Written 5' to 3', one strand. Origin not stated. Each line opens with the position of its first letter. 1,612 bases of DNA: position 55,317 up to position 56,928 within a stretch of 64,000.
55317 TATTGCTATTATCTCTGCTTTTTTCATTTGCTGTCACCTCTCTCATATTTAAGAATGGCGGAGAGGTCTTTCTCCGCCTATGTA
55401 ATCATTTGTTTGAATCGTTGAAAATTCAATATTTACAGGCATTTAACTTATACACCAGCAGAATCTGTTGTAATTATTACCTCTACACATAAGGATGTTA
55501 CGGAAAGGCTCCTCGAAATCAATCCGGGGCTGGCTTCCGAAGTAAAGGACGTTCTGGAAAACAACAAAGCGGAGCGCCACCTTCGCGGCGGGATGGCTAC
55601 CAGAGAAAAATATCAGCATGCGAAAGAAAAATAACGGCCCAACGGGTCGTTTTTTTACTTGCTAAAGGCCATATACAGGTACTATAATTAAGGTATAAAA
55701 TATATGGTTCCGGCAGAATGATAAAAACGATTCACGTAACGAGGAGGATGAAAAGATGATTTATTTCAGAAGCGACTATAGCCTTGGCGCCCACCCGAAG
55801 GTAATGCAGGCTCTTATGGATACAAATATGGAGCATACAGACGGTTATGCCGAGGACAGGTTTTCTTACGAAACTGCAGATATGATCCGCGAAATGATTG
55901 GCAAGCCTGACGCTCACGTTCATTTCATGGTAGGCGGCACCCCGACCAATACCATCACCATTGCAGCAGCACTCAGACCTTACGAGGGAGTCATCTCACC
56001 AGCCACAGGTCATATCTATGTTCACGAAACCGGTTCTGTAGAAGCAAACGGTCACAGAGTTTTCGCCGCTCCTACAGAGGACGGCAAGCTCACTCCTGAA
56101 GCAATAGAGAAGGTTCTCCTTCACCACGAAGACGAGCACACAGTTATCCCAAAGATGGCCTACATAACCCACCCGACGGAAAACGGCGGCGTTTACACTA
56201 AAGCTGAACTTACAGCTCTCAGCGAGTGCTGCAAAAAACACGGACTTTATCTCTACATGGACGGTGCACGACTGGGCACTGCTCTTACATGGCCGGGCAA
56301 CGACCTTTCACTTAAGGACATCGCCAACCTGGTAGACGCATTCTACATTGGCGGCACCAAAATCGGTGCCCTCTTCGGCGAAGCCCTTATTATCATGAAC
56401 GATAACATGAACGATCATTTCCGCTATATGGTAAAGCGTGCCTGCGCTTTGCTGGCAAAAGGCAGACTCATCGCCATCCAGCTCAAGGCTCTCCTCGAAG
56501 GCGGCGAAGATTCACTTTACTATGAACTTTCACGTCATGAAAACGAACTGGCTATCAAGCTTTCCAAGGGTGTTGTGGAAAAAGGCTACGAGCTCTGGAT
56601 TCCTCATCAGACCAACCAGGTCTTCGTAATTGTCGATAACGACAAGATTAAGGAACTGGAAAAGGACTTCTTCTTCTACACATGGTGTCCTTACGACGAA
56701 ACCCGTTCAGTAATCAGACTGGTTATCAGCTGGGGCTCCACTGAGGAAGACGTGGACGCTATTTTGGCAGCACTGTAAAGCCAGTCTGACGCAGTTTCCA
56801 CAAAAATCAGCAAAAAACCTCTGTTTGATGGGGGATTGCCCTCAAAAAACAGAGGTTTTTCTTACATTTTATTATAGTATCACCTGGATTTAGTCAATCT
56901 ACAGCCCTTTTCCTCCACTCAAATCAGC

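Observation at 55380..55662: ICE right end abuts a start-less 3' half of spoIIID: the conjugative element appears to split a key mother-cell sporulation regulator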

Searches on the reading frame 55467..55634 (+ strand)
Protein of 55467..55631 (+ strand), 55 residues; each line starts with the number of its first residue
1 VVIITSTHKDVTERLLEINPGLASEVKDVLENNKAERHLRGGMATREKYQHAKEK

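Call 6: search_solved_structures(query=window:55467-55631:+, max_evalue=1, show_alignments=2)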
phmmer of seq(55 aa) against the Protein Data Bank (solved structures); distinct sequences matched with E-value up to 1: 2.
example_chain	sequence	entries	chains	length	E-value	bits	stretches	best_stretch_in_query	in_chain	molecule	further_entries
2l0k_A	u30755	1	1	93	5.8e-14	54.1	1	5-50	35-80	Stage III sporulation protein D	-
36hb_C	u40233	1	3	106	0.2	15.2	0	11-53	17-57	CAM1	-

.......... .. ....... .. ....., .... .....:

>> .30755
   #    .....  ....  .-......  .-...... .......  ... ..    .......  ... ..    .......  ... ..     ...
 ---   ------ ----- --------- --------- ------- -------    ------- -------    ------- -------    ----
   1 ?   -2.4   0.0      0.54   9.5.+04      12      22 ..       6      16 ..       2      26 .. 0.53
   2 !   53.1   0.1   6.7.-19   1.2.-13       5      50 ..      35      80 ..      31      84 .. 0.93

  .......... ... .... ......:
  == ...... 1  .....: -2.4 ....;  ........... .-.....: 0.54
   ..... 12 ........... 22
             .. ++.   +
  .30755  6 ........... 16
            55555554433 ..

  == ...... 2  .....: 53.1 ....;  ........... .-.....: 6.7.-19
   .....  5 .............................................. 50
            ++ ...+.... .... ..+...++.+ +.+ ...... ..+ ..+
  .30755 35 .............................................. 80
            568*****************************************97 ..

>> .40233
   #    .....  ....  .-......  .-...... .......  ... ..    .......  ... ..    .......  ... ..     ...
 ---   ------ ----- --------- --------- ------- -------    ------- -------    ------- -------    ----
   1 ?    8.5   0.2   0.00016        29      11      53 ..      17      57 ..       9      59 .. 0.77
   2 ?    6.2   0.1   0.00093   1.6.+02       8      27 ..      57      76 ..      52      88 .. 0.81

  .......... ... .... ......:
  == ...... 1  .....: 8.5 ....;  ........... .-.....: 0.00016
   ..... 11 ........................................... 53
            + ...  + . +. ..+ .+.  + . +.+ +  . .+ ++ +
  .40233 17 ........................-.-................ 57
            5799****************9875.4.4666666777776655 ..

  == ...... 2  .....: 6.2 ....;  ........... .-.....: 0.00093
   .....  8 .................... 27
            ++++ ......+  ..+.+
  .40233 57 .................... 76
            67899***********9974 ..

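Call 63: search_protein_families(library=ncbifam, proteins=[window:55479-55634:+], max_evalue=0.01)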
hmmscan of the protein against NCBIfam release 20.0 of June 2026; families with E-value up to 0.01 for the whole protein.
window:55479-55634:+ (51 aa): 1 family
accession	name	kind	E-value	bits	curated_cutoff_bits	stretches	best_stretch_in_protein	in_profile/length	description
TIGR02844.1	spore_III_D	equivalog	6.8e-20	71.2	111.5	1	3-46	36-79/80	sporulation transcriptional regulator SpoIIID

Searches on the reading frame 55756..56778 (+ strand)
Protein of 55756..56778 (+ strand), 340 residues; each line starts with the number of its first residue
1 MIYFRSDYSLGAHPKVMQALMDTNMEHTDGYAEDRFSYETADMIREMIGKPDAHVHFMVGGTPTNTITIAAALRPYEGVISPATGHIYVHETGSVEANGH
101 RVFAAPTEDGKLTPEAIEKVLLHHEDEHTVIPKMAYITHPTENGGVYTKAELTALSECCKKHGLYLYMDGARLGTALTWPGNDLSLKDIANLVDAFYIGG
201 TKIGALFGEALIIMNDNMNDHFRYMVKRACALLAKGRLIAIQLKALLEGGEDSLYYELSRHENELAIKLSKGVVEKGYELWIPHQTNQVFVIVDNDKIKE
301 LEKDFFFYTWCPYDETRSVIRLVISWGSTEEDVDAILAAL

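Call 11: find_encoding_contigs(protein=window:55756-56778:+, flank=10000, max_places=10)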
Protein window:55756-56778:+ (340 aa): 23 contigs read that carry it; 10 places shown.
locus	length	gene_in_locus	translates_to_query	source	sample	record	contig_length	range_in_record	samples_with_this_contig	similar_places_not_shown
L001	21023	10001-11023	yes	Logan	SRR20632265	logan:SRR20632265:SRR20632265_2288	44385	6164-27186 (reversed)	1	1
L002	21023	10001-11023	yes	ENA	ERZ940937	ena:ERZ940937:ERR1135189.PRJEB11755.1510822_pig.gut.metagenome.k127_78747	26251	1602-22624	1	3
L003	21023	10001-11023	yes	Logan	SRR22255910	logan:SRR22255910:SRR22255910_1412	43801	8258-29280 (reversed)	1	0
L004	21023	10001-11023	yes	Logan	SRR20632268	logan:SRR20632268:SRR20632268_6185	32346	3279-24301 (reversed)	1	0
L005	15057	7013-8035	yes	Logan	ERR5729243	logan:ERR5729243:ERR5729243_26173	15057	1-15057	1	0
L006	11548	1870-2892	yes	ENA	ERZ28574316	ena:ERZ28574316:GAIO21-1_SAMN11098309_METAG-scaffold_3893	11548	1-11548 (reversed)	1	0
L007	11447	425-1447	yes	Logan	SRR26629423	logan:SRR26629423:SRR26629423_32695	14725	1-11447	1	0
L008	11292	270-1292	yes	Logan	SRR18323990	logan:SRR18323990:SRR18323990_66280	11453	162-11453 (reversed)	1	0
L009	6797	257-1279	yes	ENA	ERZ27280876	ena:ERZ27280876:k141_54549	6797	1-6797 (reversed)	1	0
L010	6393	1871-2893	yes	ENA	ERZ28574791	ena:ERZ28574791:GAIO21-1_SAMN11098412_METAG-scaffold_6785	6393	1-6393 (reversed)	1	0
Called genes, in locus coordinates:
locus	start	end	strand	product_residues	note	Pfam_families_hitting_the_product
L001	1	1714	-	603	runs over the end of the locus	PF00501:AMP-binding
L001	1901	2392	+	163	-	PF08876:DUF1836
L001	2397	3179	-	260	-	PF00005:ABC_tran, PF02463:SMC_N (faint), PF13304:AAA_21 (faint)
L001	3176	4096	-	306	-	PF02653:BPD_transp_2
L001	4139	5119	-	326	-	PF04392:ABC_sub_bind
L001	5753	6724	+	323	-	PF03956:Lys_export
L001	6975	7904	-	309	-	PF02557:VanY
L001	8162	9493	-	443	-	PF01943:Polysacc_synt (faint), PF01554:MatE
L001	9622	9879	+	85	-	PF12116:SpoIIID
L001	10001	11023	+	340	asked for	PF00155:Aminotran_1_2 (weak), PF01212:Beta_elim_lyase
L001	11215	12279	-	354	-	-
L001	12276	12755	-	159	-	PF04542:Sigma70_r2, PF08281:Sigma70_r4_2, PF04545:Sigma70_r4 (weak)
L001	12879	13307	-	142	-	PF13404:HTH_AsnC-type, PF13412:HTH_24, PF01037:AsnC_trans_reg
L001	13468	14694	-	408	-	PF00155:Aminotran_1_2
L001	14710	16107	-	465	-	PF00682:HMGL-like, PF02436:PYC_OADA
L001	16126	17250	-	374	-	PF03977:OAD_beta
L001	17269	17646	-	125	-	PF25984:BSH_YknX (faint), PF25973:BSH_CzcB (faint), PF00364:Biotin_lipoyl, PF25917:BSH_RND, PF25919:BSH_CusB (weak)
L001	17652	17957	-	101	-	PF04277:OAD_gamma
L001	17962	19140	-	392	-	PF01039:Carboxyl_trans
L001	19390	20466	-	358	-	PF05962:HutD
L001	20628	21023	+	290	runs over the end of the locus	-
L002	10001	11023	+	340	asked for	PF00155:Aminotran_1_2 (weak), PF01212:Beta_elim_lyase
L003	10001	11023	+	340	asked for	PF00155:Aminotran_1_2 (weak), PF01212:Beta_elim_lyase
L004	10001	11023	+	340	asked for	PF00155:Aminotran_1_2 (weak), PF01212:Beta_elim_lyase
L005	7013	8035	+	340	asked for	PF00155:Aminotran_1_2 (weak), PF01212:Beta_elim_lyase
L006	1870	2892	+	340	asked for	PF00155:Aminotran_1_2 (weak), PF01212:Beta_elim_lyase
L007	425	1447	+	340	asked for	PF00155:Aminotran_1_2 (weak), PF01212:Beta_elim_lyase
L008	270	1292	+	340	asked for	PF00155:Aminotran_1_2 (weak), PF01212:Beta_elim_lyase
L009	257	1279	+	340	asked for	PF00155:Aminotran_1_2 (weak), PF01212:Beta_elim_lyase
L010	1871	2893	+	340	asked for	PF00155:Aminotran_1_2 (weak), PF01212:Beta_elim_lyase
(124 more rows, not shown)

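Call 50: list_cluster_members(proteins=[window:55756-56778:+, window:59223-60449:-, L001:9622-9879:+, window:54516-55343:-, P0001, window:30116-31483:-])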
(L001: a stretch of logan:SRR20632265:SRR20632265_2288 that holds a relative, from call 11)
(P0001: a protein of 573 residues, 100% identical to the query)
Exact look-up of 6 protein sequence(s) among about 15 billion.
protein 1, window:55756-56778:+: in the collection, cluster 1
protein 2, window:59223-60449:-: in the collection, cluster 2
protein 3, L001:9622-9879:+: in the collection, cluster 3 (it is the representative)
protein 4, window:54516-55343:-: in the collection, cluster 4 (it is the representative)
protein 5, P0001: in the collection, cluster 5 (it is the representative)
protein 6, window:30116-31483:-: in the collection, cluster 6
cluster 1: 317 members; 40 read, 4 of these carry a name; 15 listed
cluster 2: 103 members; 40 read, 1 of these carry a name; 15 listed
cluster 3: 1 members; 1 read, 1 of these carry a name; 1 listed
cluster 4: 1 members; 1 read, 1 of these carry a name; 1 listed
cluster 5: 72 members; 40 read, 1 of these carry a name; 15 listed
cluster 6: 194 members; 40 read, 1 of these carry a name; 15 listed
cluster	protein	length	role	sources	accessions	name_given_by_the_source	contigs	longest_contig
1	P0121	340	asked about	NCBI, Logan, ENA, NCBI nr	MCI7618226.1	MAG: aminotransferase class I/II-fold pyridoxal phosphate-dependent enzyme [Firmicutes ... | aminotransferase class I/II-fold pyridoxal phosphate-dependent enzyme [Bacillota ...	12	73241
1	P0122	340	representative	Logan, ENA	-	-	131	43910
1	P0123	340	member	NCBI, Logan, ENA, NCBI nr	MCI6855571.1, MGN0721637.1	MAG: aminotransferase class I/II-fold pyridoxal phosphate-dependent enzyme [Firmicutes ... | aminotransferase class I/II-fold pyridoxal phosphate-dependent enzyme [Bacillota ...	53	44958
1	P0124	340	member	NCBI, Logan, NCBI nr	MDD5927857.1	MAG: aminotransferase class I/II-fold pyridoxal phosphate-dependent enzyme [Firmicutes ... | aminotransferase class I/II-fold pyridoxal phosphate-dependent enzyme [Bacillota ...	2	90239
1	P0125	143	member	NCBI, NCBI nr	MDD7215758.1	MAG: threonine aldolase, partial [Firmicutes bacterium] | threonine aldolase [Bacillota bacterium]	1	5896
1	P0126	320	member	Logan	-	-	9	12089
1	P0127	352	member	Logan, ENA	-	-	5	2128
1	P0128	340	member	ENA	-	-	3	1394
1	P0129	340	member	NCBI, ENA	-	-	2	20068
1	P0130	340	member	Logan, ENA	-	-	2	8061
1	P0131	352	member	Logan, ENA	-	-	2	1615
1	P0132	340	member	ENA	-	-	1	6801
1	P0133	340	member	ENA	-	-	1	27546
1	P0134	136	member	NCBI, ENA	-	-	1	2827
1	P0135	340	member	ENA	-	-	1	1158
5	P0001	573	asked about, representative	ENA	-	-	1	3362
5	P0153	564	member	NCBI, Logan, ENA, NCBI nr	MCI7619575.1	MAG: recombinase family protein [Firmicutes bacterium] | recombinase family protein [Bacillota bacterium]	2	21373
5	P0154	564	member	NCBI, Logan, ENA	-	-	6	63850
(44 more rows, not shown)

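Call 52: find_encoding_contigs(protein=P0154, flank=10000, max_places=6)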
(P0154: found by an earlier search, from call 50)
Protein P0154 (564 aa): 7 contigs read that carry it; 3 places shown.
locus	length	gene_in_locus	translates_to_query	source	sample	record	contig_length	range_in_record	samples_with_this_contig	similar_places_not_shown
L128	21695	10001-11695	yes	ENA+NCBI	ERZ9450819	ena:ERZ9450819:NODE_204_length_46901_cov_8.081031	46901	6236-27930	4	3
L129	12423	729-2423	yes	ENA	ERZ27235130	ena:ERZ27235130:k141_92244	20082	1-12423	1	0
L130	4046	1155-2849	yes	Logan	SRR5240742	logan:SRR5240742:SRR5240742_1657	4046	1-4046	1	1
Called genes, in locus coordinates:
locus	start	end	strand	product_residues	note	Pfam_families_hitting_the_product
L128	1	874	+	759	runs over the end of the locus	PF02687:FtsX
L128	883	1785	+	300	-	PF00165:HTH_AraC (faint), PF12833:HTH_18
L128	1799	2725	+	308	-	PF08840:BAAT_C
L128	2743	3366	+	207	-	PF05219:DREV (faint), PF01209:Ubie_methyltran, PF05401:NodS (faint), PF13489:Methyltransf_23, PF13847:Methyltransf_31, PF08241:Methyltransf_11, PF08242:Methyltransf_12, PF13649:Methyltransf_25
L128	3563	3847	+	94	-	PF10087:DUF2325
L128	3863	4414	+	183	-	PF12672:DUF3793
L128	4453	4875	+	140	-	PF12641:Flavodoxin_3 (weak), PF00258:Flavodoxin_1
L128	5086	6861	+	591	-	PF00664:ABC_membrane, PF00005:ABC_tran, PF02463:SMC_N (faint)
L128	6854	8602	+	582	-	PF00664:ABC_membrane, PF00005:ABC_tran, PF02463:SMC_N (weak)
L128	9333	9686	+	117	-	PF02452:PemK_toxin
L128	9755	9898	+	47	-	-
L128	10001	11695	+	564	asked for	PF00239:Resolvase, PF07508:Recombinase, PF13408:Zn_ribbon_recom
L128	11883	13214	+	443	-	PF01554:MatE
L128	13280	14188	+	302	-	-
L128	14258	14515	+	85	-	PF02604:PhdYeFM_antitox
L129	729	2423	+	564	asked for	PF00239:Resolvase, PF07508:Recombinase, PF13408:Zn_ribbon_recom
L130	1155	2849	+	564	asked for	PF00239:Resolvase, PF07508:Recombinase, PF13408:Zn_ribbon_recom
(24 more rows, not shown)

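Call 53: find_encoding_contigs(protein=P0153, flank=10000, max_places=4)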
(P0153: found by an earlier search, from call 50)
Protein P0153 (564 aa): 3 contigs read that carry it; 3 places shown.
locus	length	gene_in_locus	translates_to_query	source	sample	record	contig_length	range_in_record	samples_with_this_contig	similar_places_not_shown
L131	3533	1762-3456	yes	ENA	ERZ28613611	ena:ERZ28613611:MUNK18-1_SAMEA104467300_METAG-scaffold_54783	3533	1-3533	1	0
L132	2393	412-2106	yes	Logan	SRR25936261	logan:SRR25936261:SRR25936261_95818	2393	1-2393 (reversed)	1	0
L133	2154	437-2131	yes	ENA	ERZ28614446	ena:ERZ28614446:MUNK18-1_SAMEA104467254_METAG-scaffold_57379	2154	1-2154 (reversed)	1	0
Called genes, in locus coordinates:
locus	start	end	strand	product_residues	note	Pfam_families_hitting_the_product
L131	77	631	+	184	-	PF04545:Sigma70_r4 (weak)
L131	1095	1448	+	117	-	PF02452:PemK_toxin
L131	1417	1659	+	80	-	-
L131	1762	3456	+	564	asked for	PF00239:Resolvase, PF07508:Recombinase, PF13408:Zn_ribbon_recom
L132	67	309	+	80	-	-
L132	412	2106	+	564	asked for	PF00239:Resolvase, PF07508:Recombinase, PF13408:Zn_ribbon_recom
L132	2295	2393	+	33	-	?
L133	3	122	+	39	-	?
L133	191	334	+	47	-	-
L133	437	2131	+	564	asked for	PF00239:Resolvase, PF07508:Recombinase, PF13408:Zn_ribbon_recom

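Call 62: search_solved_structures(query=P0153, max_evalue=0.00001)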
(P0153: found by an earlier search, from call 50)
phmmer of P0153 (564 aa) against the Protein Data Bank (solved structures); distinct sequences matched with E-value up to 0.00001: 11.
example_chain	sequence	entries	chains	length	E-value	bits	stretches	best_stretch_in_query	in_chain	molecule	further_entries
3g13_A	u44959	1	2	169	1.8e-27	99.3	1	2-153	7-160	Putative conjugative transposon recombinase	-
9dxh_A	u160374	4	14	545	5e-12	48.4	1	46-447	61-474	Resolvase homolog YokA | Site-specific recombinase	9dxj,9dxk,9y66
9dxd_A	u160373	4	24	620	7e-12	47.9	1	46-447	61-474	Resolvase homolog YokA,SPbeta prophage-derived uncharacterized protein YotN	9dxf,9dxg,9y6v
2mhc_A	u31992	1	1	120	3.7e-09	38.9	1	4-86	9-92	TnpX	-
3guv_A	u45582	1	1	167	5.8e-09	38.2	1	3-147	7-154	Site-specific recombinase, resolvase family protein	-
3bvp_A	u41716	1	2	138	8.6e-08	34.4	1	3-127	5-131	TP901-1 Integrase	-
5cy1_A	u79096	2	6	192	1.4e-07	33.7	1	3-174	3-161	Transposon Tn3 resolvase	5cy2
1gdt_A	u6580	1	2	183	4.2e-07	32.1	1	5-156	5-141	PROTEIN (GAMMA DELTA RESOLVASE)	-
1gdr_A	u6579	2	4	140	5.4e-07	31.8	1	5-148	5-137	GAMMA DELTA-RESOLVASE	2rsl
2gm4_A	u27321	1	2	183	1.4e-06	30.4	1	34-156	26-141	Transposon gamma-delta resolvase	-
1zr2_A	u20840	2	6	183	6.9e-06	28.1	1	34-156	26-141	Transposon gamma-delta resolvase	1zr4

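Call 63: search_protein_families(library=ncbifam, proteins=[P0153, L001:9622-9879:+], max_evalue=0.01)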
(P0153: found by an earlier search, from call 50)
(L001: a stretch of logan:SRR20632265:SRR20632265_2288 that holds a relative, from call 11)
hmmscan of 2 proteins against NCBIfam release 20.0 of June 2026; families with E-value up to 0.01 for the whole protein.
P0153 (564 aa): 6 families
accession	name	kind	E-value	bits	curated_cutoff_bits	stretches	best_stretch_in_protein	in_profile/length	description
NF047343.1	SCCmet_CcrB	equivalog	1.6e-45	155.8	900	1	3-488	9-498/542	cassette chromosome recombinase CcrB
NF047347.1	SCCmet_CcrC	equivalog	1.6e-33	116.1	900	1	2-488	4-510/558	cassette chromosome recombinase CcrC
NF041201.1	recomb_XisF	equivalog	2.4e-33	115.8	375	1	4-354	2-357/465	fdxN element excision recombinase XisF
NF049883.1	resolv_YneB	equivalog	4.5e-11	42.6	175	1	5-149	4-147/211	YneB family resolvase-like protein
NF033518.0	transpos_IS607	equivalog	7.4e-09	35.4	110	1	3-102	56-151/187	IS607 family transposase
NF008965.0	PRK12309.1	equivalog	0.0029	16.7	550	1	384-489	268-375/392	transaldolase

L001:9622-9879:+ (85 aa): 1 family
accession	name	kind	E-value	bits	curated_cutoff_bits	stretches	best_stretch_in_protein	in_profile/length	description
TIGR02844.1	spore_III_D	equivalog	1.7e-39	134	111.5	1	2-80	1-79/80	sporulation transcriptional regulator SpoIIID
